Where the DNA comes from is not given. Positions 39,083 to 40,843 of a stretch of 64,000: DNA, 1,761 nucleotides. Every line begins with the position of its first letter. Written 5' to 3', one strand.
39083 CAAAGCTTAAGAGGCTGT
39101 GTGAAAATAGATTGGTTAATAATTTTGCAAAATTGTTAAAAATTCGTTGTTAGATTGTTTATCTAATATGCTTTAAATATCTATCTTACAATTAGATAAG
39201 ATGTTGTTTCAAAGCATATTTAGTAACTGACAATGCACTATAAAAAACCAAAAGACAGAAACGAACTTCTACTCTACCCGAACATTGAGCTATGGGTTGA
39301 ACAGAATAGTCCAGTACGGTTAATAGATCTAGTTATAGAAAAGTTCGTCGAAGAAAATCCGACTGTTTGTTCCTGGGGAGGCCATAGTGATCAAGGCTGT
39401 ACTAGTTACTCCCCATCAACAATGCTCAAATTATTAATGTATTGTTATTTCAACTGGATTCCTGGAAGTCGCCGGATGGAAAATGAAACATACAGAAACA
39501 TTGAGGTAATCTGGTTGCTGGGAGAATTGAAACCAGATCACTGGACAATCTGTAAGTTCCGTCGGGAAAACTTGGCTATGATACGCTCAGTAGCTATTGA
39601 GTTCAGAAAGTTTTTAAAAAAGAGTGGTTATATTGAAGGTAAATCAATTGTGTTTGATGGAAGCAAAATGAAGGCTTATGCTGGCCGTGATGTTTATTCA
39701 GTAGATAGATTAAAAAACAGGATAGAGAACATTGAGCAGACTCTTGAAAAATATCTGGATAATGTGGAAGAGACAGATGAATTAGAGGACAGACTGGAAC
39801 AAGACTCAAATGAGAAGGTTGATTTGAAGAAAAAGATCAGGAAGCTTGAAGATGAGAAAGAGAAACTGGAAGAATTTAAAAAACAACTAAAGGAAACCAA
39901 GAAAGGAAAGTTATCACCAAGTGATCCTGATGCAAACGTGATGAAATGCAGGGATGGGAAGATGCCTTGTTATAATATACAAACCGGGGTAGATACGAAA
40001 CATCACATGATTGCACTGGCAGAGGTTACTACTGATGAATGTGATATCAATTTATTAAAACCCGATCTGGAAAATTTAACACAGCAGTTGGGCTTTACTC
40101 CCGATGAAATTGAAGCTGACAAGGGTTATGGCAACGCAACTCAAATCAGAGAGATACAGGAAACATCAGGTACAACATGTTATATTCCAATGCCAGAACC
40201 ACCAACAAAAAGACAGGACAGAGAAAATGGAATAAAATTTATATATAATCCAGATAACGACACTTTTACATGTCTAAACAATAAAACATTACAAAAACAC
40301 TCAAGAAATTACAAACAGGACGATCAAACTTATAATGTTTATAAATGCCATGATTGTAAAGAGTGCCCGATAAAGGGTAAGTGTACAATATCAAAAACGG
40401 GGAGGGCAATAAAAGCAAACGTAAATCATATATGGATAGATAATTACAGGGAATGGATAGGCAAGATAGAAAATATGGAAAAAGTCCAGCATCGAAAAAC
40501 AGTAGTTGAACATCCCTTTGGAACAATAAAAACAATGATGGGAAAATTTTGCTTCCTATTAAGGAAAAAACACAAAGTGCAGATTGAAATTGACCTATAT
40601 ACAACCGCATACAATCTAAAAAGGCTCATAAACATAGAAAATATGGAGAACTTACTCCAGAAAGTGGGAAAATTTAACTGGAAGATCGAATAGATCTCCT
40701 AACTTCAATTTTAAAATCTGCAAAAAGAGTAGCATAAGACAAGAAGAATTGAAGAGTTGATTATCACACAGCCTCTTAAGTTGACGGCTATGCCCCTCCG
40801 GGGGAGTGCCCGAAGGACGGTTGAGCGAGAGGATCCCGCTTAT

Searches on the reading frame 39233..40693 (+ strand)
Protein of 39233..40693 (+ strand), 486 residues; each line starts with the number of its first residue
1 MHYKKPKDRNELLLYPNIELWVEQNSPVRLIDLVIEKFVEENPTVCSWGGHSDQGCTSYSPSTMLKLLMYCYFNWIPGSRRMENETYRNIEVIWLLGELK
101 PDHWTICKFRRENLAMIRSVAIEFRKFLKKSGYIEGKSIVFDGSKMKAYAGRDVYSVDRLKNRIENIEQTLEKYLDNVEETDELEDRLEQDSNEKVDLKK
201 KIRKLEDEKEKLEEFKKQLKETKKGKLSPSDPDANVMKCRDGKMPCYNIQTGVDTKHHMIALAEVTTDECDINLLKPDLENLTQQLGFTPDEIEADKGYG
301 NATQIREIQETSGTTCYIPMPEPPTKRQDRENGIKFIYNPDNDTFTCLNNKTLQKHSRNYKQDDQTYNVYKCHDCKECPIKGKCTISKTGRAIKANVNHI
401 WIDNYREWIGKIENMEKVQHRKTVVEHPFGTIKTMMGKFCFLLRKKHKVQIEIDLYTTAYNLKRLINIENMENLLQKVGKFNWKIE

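Call 25: search_protein_families(library=pfam, proteins=[window:39233-40693:+], max_evalue=0.001)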
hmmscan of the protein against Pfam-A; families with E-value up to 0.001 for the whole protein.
window:39233-40693:+ (486 aa): 4 families
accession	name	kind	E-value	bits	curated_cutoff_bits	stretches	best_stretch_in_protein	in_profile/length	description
PF13751.12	DDE_Tnp_1_6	-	2e-17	64.1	25.1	1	346-466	1-125/125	Transposase DDE domain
PF05598.16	DUF772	-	1.2e-13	51.3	23.1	1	55-118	1-68/74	Transposase domain (DUF772)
PF01609.27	DDE_Tnp_1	-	3.9e-09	37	23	1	242-462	31-200/200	Transposase DDE domain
PF05859.17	Mis12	-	0.00035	20.8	25.7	1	167-266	107-165/231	Mis12 protein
